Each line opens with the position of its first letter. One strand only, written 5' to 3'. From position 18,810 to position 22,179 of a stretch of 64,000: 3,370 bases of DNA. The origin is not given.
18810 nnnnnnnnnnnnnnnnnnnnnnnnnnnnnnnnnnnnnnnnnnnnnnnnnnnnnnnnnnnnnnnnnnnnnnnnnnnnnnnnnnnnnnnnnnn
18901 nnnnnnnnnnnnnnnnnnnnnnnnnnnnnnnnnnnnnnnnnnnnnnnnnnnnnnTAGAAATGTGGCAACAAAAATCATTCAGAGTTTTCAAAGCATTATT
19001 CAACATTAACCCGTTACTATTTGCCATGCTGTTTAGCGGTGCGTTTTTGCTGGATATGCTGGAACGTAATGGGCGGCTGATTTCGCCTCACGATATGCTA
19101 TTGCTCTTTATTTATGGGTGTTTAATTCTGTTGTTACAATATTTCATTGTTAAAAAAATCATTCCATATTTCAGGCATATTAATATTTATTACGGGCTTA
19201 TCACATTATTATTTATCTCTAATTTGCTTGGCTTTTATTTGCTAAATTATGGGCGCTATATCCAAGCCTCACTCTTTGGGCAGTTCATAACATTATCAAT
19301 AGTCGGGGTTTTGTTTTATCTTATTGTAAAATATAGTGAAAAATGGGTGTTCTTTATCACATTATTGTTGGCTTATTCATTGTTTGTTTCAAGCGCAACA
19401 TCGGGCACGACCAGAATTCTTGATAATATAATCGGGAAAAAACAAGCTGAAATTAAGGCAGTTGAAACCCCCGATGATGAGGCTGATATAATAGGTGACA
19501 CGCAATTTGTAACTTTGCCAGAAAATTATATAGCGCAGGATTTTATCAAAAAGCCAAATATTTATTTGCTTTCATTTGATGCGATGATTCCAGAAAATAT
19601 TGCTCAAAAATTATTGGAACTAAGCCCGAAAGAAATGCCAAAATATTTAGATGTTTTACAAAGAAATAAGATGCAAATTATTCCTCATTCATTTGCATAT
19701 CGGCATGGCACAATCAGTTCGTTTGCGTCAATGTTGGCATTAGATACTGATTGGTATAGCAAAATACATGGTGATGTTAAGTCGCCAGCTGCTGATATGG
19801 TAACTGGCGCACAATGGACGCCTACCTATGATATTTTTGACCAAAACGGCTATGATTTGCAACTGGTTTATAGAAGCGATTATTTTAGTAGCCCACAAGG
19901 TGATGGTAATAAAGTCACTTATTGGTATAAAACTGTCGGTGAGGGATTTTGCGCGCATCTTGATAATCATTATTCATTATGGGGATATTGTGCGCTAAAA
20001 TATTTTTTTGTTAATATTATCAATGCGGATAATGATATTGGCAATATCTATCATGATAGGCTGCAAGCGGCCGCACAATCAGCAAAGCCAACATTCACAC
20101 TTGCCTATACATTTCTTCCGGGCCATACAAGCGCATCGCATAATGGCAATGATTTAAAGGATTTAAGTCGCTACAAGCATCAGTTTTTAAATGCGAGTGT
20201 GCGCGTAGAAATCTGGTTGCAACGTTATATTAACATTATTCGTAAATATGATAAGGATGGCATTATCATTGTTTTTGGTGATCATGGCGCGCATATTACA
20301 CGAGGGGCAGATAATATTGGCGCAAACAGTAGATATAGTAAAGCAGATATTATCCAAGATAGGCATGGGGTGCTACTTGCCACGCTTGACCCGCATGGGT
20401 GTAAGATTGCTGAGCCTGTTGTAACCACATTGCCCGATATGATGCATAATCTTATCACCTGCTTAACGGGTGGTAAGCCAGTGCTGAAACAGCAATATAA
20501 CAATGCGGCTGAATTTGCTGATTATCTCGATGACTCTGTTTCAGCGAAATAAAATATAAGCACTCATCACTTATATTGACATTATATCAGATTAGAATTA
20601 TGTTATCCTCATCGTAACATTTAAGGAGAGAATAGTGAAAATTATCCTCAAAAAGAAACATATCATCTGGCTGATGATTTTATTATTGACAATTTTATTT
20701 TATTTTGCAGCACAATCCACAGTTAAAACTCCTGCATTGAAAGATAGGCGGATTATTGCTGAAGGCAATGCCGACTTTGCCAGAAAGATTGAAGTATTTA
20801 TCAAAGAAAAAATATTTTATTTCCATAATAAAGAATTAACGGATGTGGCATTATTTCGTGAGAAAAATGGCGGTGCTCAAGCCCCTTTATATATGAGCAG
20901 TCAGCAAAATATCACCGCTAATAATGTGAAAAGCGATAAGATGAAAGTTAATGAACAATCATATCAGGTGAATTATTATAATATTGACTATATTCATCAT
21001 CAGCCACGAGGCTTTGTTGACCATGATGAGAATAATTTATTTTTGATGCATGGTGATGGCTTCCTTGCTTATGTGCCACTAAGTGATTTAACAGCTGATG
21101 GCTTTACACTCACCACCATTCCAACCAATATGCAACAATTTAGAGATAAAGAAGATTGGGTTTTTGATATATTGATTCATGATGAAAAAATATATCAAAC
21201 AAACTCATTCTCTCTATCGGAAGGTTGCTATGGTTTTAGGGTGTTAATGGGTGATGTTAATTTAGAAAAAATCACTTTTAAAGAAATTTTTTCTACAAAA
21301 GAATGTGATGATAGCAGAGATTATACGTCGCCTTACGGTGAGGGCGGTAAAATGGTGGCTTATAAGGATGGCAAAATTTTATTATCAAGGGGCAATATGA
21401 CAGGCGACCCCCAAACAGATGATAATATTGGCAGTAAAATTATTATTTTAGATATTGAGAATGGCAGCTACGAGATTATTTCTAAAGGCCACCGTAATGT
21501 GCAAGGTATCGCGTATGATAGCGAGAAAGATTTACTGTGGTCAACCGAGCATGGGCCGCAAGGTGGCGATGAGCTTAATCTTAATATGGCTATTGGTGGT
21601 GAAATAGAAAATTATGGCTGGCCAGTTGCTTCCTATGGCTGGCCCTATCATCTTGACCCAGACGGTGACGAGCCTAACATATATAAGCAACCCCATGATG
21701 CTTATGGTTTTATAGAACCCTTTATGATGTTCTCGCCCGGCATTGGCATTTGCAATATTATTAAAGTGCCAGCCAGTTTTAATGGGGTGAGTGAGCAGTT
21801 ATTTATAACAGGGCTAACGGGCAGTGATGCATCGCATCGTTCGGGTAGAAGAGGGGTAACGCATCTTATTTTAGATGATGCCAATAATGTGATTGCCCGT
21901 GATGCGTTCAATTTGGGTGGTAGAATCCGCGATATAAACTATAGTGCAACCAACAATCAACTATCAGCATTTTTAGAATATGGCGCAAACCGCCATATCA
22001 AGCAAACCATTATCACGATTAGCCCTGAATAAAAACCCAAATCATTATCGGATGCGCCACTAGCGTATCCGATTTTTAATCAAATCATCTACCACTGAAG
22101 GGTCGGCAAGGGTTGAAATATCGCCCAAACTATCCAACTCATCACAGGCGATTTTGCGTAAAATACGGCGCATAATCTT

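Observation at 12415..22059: AT-rich island: four tandem 5-TM/alkaline-phosphatase-superfamily paralogs, a SAM methyltransferase, a mini membrane peptide and an anchored PQQ-type propeller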

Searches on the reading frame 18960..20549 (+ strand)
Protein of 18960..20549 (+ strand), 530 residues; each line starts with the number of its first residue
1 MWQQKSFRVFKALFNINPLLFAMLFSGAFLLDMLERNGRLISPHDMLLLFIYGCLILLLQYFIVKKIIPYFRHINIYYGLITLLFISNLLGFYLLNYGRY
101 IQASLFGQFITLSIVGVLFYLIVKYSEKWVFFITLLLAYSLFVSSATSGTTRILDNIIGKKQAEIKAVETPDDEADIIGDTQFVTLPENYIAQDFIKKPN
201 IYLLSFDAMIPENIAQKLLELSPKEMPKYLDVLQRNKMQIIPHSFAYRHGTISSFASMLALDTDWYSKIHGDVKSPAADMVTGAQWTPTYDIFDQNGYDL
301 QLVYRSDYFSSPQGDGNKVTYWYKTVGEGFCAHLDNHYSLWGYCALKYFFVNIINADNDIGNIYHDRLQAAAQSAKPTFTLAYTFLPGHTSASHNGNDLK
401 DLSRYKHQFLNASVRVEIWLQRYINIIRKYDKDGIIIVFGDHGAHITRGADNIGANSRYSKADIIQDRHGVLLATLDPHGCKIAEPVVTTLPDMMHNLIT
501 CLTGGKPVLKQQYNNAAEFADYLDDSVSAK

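Call 3: search_protein_families(library=pfam, proteins=[window:18960-20549:+], max_evalue=1)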
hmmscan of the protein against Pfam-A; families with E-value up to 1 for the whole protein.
window:18960-20549:+ (530 aa): 2 families
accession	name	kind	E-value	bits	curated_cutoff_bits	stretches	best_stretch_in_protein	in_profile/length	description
PF00884.28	Sulfatase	-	0.05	13.3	25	1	292-450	86-251/301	Sulfatase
PF06570.16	DUF1129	-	0.31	11.1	29.1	1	45-103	77-137/207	Protein of unknown function (DUF1129)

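Call 4: search_protein_families(library=ncbifam, proteins=[window:18960-20549:+], max_evalue=1)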
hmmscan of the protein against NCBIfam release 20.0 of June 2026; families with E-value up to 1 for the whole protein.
window:18960-20549:+ (530 aa): 0 families

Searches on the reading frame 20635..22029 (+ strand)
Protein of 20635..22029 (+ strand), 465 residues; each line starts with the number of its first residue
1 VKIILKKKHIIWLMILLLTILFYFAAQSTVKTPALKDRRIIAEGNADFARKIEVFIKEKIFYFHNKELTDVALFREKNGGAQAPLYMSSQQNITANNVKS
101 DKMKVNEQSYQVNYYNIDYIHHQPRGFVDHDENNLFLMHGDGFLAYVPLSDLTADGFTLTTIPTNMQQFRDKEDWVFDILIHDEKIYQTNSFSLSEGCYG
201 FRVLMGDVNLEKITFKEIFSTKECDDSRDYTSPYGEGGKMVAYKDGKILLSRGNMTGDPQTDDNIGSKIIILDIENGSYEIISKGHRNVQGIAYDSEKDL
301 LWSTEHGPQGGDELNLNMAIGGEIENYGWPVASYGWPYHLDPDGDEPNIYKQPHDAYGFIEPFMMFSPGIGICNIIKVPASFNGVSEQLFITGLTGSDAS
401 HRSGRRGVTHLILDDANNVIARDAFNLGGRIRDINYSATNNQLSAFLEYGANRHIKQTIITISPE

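Call 3: search_protein_families(library=pfam, proteins=[window:20635-22029:+], max_evalue=1)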
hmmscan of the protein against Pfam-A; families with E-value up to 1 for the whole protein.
window:20635-22029:+ (465 aa): 2 families
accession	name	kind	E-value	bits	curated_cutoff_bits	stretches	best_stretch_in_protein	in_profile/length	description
PF07995.17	GSDH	-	7.5e-26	91.6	25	1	237-436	116-313/332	Glucose / Sorbosone dehydrogenase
PF08510.17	PIG-P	-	0.13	12.6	39.3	1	12-57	51-86/121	PIG-P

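Call 4: search_protein_families(library=ncbifam, proteins=[window:20635-22029:+], max_evalue=1)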
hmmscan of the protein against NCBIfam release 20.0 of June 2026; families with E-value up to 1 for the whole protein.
window:20635-22029:+ (465 aa): 1 family
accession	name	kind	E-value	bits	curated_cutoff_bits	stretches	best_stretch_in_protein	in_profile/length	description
TIGR03606.1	non_repeat_PQQ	subfamily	4.3e-08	32.4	434.55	1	280-333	223-272/454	glucose/sorbosone family PQQ-dependent dehydrogenase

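Call 51: find_related_loci(query=window:20635-22029:+, collection=genome_contigs, flank=8000)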
Query window:20635-22029:+ (465 aa) in genome_contigs; peptide patterns used: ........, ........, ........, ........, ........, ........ (x = any residue, [..] = any of these).
83 stretches matched a pattern, but none encodes a relative of the query by tblastn (E <= 1e-3).

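Call 52: search_solved_structures(query=window:20635-22029:+, max_evalue=0.01, show_alignments=1)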
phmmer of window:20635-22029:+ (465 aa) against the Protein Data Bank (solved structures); distinct sequences matched with E-value up to 0.01: 8.
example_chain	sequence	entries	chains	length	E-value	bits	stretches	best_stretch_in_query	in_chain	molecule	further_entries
7cdy_A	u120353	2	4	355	1.8e-11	46.6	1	280-342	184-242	glucose dehydrogenase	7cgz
2g8s_A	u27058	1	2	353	8.7e-09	37.8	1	279-338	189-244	Glucose/sorbosone dehydrogenases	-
3a9g_A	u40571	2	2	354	1.7e-07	33.6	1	236-333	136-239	Putative uncharacterized protein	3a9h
2ism_A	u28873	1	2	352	2.3e-05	26.5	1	278-332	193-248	Putative oxidoreductase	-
3das_A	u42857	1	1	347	5.5e-05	25.3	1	279-333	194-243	Putative oxidoreductase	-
5min_A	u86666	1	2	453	0.00022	23.3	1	280-334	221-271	Quinoprotein glucose dehydrogenase B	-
1c9u_A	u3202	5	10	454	0.00022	23.3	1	280-334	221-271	SOLUBLE QUINOPROTEIN GLUCOSE DEHYDROGENASE | PROTEIN (SOLUBLE QUINOPROTEIN GLUCOSE DEHYDROGENASE) | Quinoprotein glucose dehydrogenase B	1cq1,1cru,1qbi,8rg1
8re0_A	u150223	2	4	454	0.00022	23.3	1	280-334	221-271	Quinoprotein glucose dehydrogenase B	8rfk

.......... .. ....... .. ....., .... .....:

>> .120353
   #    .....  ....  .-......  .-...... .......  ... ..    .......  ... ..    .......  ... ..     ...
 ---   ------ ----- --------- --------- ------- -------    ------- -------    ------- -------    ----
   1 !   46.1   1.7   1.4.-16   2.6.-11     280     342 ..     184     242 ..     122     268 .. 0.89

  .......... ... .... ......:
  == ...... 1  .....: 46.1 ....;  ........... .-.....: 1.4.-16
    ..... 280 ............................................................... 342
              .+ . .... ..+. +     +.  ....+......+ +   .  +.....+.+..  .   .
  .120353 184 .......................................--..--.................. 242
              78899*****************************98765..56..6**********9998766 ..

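Call 73: search_solved_structures(query=window:20635-22029:+, max_evalue=0.001, show_alignments=5)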
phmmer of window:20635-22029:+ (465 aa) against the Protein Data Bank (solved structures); distinct sequences matched with E-value up to 0.001: 8.
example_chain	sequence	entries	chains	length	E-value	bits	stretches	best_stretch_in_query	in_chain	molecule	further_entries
7cdy_A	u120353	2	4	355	1.8e-11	46.6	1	280-342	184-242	glucose dehydrogenase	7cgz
2g8s_A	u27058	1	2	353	8.7e-09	37.8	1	279-338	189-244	Glucose/sorbosone dehydrogenases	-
3a9g_A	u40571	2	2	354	1.7e-07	33.6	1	236-333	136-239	Putative uncharacterized protein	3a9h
2ism_A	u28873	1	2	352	2.3e-05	26.5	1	278-332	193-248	Putative oxidoreductase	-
3das_A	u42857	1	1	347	5.5e-05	25.3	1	279-333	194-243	Putative oxidoreductase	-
5min_A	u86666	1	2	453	0.00022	23.3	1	280-334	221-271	Quinoprotein glucose dehydrogenase B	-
1c9u_A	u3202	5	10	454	0.00022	23.3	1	280-334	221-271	SOLUBLE QUINOPROTEIN GLUCOSE DEHYDROGENASE | PROTEIN (SOLUBLE QUINOPROTEIN GLUCOSE DEHYDROGENASE) | Quinoprotein glucose dehydrogenase B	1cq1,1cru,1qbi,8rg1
8re0_A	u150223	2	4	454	0.00022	23.3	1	280-334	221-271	Quinoprotein glucose dehydrogenase B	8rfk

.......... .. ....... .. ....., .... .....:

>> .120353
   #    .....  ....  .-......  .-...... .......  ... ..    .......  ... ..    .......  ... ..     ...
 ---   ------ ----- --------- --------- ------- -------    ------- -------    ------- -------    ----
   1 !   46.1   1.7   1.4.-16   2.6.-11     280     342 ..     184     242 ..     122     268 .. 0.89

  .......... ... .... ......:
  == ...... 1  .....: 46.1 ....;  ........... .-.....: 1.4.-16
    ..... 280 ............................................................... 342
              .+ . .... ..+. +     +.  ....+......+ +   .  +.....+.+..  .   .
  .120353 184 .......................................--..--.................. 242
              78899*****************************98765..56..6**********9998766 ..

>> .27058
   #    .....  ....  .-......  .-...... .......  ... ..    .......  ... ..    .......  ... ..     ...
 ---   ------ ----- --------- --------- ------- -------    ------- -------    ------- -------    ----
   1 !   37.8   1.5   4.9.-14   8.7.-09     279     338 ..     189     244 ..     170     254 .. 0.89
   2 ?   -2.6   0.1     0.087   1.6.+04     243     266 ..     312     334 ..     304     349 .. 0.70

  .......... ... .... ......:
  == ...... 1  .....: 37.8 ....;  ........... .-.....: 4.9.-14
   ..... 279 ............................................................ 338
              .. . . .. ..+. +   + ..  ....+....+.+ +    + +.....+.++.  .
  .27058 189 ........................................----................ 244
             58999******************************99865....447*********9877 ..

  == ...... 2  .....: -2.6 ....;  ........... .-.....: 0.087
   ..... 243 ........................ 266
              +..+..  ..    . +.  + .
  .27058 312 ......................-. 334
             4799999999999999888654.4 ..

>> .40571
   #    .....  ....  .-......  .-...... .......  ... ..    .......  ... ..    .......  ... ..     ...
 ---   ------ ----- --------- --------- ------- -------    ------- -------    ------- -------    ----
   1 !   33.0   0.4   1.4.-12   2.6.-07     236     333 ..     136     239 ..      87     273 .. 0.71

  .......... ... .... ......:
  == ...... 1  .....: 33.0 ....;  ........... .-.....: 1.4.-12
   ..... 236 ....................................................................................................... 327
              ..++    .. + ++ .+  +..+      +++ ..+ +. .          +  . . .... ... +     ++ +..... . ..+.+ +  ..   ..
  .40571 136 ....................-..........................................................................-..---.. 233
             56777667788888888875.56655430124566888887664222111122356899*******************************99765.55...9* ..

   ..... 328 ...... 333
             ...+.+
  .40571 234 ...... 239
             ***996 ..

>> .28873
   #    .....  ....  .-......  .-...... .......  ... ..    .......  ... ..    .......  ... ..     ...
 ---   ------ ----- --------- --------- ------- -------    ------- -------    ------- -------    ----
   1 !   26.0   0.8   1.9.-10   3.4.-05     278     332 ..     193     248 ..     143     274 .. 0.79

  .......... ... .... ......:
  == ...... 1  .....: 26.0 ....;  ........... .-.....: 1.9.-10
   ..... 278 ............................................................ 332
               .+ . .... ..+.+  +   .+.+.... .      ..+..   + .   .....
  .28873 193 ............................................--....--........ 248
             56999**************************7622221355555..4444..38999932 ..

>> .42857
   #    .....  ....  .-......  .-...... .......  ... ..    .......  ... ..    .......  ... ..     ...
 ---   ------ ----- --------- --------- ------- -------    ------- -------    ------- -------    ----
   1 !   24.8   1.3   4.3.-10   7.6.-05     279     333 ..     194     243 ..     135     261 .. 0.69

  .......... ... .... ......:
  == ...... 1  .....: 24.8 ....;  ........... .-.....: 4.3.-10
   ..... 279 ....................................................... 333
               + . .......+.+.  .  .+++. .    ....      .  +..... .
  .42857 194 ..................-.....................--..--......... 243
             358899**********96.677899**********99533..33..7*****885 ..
